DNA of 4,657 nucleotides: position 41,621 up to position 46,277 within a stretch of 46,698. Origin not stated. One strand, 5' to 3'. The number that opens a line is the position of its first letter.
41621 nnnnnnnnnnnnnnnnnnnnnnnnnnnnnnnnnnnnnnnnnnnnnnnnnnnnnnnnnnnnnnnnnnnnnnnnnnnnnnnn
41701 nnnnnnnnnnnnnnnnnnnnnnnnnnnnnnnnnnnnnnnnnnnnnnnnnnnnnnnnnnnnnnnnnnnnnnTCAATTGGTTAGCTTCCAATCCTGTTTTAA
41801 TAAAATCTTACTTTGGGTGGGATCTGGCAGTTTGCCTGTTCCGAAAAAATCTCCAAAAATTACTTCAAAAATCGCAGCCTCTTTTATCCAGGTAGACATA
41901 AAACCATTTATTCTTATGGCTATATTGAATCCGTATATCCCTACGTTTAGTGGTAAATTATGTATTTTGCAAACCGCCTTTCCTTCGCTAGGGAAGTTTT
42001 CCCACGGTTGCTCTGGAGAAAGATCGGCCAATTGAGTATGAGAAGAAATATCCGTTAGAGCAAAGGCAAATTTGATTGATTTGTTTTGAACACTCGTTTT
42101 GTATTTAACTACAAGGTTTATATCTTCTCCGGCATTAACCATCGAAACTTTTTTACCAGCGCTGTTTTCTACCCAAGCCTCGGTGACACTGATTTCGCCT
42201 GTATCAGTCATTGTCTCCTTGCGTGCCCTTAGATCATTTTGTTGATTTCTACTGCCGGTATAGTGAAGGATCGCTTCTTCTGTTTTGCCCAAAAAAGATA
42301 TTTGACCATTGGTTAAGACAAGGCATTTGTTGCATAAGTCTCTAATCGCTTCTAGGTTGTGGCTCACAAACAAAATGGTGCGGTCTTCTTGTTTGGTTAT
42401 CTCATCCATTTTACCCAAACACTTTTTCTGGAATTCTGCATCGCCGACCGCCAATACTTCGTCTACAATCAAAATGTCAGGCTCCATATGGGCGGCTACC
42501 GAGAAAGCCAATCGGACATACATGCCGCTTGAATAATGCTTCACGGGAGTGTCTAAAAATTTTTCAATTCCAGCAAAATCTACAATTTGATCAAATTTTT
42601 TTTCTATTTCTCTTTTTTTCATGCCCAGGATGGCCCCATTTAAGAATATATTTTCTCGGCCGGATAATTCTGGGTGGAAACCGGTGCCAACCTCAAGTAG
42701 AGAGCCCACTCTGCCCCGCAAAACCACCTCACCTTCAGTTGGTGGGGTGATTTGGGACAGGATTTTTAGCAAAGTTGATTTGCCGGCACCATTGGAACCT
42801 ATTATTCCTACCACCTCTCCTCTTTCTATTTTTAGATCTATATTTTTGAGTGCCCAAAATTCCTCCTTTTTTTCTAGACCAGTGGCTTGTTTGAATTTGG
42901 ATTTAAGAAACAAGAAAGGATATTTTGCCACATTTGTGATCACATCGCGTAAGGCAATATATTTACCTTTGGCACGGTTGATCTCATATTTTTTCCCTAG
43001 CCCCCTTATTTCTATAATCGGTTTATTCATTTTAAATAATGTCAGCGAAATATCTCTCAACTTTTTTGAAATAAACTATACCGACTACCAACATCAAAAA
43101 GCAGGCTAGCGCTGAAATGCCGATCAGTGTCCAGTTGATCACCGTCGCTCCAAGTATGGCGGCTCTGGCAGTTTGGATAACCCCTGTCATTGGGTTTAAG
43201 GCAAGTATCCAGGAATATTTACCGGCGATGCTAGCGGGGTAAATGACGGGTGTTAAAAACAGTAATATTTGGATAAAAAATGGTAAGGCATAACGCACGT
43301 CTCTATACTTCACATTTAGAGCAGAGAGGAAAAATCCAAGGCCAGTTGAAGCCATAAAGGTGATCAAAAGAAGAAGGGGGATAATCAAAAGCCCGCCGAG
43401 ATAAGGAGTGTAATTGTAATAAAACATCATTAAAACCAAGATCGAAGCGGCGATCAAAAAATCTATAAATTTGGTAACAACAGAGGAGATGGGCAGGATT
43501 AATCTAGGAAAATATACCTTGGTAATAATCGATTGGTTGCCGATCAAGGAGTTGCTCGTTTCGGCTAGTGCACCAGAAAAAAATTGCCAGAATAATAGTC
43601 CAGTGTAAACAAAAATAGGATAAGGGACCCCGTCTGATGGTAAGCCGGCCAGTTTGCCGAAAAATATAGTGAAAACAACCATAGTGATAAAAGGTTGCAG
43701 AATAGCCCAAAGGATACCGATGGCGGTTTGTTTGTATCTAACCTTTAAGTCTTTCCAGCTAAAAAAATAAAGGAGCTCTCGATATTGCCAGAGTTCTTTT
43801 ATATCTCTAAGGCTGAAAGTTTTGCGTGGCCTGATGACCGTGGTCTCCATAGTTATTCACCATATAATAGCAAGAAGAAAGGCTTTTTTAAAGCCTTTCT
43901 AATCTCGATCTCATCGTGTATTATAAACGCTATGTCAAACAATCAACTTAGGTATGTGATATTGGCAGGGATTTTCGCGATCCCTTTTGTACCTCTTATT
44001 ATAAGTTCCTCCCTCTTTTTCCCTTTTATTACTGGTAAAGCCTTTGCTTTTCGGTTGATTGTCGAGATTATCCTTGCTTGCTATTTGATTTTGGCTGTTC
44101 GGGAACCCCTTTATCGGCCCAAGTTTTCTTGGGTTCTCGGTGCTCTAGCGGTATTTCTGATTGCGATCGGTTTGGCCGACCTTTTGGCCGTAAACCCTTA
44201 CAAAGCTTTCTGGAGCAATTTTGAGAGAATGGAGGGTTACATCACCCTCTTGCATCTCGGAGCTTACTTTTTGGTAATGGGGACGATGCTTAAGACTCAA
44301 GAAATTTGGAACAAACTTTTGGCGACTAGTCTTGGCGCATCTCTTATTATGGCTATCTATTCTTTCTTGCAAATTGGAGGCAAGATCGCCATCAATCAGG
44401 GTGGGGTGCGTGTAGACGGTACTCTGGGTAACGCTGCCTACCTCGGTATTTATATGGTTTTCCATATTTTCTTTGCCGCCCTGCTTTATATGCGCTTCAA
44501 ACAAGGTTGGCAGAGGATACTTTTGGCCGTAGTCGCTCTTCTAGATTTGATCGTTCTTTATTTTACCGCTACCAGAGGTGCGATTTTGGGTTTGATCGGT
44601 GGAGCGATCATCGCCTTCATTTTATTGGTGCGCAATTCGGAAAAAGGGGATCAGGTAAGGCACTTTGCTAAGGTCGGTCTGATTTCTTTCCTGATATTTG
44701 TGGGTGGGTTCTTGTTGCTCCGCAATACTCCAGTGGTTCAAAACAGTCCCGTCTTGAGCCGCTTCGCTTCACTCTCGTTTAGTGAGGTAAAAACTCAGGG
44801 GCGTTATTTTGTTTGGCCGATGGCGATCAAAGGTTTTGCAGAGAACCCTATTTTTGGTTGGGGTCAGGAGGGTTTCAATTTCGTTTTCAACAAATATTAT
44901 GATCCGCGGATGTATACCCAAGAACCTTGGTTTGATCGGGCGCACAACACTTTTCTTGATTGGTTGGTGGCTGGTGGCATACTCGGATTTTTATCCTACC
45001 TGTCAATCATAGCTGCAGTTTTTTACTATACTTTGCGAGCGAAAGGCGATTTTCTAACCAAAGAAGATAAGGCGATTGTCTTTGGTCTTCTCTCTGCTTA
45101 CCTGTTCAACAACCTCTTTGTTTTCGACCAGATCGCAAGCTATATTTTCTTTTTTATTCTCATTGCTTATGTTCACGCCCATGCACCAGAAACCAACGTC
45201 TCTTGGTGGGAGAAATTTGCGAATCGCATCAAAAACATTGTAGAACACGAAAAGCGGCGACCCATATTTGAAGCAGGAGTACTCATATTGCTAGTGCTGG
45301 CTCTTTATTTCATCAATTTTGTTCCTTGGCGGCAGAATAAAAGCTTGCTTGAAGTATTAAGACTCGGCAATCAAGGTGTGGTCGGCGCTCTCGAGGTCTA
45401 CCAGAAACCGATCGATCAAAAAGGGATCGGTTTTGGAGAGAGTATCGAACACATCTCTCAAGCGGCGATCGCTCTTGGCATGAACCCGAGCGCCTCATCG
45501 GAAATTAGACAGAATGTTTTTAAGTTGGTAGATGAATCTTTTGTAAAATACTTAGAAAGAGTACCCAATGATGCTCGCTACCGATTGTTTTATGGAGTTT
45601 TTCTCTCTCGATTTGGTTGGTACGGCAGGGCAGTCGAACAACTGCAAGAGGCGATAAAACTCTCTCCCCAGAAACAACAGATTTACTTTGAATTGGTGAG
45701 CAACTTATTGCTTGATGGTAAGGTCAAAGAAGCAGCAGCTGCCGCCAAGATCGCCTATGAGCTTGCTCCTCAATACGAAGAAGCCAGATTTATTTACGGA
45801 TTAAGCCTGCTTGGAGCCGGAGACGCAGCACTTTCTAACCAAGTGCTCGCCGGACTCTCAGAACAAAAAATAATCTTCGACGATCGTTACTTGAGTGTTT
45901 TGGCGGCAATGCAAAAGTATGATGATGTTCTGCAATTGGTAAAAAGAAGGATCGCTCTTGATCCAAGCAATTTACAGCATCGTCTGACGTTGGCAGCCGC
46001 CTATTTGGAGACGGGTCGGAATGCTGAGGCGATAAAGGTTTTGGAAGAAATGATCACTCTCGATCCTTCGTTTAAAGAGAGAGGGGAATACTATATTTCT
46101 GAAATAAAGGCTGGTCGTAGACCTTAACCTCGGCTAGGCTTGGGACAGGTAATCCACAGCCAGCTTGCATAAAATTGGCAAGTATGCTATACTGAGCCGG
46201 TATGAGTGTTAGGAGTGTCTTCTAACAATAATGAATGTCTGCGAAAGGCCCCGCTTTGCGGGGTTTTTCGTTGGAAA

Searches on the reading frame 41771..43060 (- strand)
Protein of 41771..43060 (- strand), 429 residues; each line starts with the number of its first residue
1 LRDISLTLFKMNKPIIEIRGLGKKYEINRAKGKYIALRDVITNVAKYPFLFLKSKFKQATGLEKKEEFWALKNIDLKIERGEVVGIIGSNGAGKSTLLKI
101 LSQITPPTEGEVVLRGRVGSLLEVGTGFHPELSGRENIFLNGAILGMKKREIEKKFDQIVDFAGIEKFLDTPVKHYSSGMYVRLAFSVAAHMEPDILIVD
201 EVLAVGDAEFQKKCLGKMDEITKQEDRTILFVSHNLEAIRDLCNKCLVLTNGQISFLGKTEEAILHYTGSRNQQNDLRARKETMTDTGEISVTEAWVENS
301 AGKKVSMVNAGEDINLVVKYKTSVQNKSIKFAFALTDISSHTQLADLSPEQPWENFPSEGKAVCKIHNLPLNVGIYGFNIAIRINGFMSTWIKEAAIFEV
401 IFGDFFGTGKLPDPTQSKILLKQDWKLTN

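Call 15: search_protein_families(library=pfam, proteins=[window:41771-43060:-], max_evalue=0.01)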
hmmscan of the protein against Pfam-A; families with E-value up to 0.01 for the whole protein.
window:41771-43060:- (429 aa): 5 families
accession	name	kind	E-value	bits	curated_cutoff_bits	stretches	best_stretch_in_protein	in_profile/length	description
PF00005.33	ABC_tran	-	3.4e-24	86.4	25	1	71-202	1-135/137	ABC transporter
PF14524.12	Wzt_C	-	5.8e-09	36.5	30.4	1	286-401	6-130/143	Wzt C-terminal domain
PF13304.12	AAA_21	-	0.00014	22.5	27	1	84-104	2-22/304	AAA domain, putative AbiEii toxin, Type IV TA system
PF13555.12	AAA_29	-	0.0028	17.8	27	1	76-98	17-39/61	P-loop containing region of AAA domain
PF13476.12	AAA_23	-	0.0037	18.4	27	0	73-102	14-40/201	AAA domain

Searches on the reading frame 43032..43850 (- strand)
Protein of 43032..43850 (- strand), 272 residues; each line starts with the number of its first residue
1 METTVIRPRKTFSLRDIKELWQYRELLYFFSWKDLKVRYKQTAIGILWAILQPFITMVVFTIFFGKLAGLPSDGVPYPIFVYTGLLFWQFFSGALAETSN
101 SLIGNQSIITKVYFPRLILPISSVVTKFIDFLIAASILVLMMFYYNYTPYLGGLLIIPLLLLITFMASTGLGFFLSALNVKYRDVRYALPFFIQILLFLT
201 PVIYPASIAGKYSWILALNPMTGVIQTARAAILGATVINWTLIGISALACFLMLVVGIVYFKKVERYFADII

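Call 15: search_protein_families(library=pfam, proteins=[window:43032-43850:-], max_evalue=0.01)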
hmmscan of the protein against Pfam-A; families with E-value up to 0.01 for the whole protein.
window:43032-43850:- (272 aa): 1 family
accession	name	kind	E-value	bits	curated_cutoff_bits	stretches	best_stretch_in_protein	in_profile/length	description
PF01061.29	ABC2_membrane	-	1.3e-16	61.2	26.9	1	28-232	4-210/211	ABC-2 type transporter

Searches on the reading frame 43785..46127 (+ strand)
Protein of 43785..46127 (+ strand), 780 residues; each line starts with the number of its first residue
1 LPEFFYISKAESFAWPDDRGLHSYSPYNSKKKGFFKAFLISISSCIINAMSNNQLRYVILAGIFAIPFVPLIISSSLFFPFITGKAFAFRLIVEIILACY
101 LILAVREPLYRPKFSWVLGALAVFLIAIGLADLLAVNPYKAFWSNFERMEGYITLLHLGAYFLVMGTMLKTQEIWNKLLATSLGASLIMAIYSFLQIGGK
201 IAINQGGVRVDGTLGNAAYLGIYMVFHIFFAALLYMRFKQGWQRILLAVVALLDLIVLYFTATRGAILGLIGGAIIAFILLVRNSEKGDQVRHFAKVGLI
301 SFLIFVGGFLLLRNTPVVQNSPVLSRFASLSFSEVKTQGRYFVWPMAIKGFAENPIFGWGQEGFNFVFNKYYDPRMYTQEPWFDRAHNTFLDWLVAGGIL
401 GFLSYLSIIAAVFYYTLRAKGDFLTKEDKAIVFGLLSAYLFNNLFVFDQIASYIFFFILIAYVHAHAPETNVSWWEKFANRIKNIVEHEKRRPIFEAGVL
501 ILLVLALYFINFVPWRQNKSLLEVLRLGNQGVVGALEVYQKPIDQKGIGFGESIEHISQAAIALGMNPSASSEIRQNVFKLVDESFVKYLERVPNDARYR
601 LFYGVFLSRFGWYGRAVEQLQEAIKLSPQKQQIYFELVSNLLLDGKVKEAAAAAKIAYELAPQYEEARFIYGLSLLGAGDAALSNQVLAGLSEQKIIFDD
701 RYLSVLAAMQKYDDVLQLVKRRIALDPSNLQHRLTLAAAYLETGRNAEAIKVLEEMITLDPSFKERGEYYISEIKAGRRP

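Call 15: search_protein_families(library=pfam, proteins=[window:43785-46127:+], max_evalue=0.01)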
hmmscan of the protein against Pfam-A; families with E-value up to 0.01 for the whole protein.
window:43785-46127:+ (780 aa): 14 families
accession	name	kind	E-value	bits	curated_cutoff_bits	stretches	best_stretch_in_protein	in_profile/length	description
PF04932.20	Wzy_C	-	4.8e-22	78.8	31.7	1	250-406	2-149/149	O-Antigen ligase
PF13428.12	TPR_14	-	2.1e-11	43.8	23.5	1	733-763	4-34/44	Tetratricopeptide repeat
PF14559.12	TPR_19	-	6.5e-09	36.4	25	1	706-757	1-52/68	Tetratricopeptide repeat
PF13432.12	TPR_16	-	8.3e-09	36.2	32.7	2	613-664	13-64/65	Tetratricopeptide repeat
PF07719.23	TPR_2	-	2.8e-07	30.6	27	0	735-762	6-33/34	Tetratricopeptide repeat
PF14561.12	TPR_20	-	6.6e-07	30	25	1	716-765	8-57/90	Tetratricopeptide repeat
PF13181.12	TPR_8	-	1e-06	28.8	25.7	0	735-762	6-33/34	Tetratricopeptide repeat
PF13414.12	TPR_11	-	1.4e-06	28.3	26.8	0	613-637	10-34/42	TPR repeat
PF23914.1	TPR_CcmH_CycH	-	2e-06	28.1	42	0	714-759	105-150/158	Cytochrome c-type biogenesis protein H TPR domain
PF12895.13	ANAPC3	-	2.6e-06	28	27.2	1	704-755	31-81/82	Anaphase-promoting complex, cyclosome, subunit 3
PF13431.12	TPR_17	-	4.6e-06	26.9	24.4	0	723-750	6-33/34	Tetratricopeptide repeat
PF13371.12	TPR_9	-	7.5e-06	26.3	35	1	708-762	7-61/73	Tetratricopeptide repeat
PF00515.34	TPR_1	-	0.0021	18.3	27.8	0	736-763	7-34/34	Tetratricopeptide repeat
PF03704.23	BTAD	-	0.004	17.9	22.1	0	659-756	24-122/146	Bacterial transcriptional activator domain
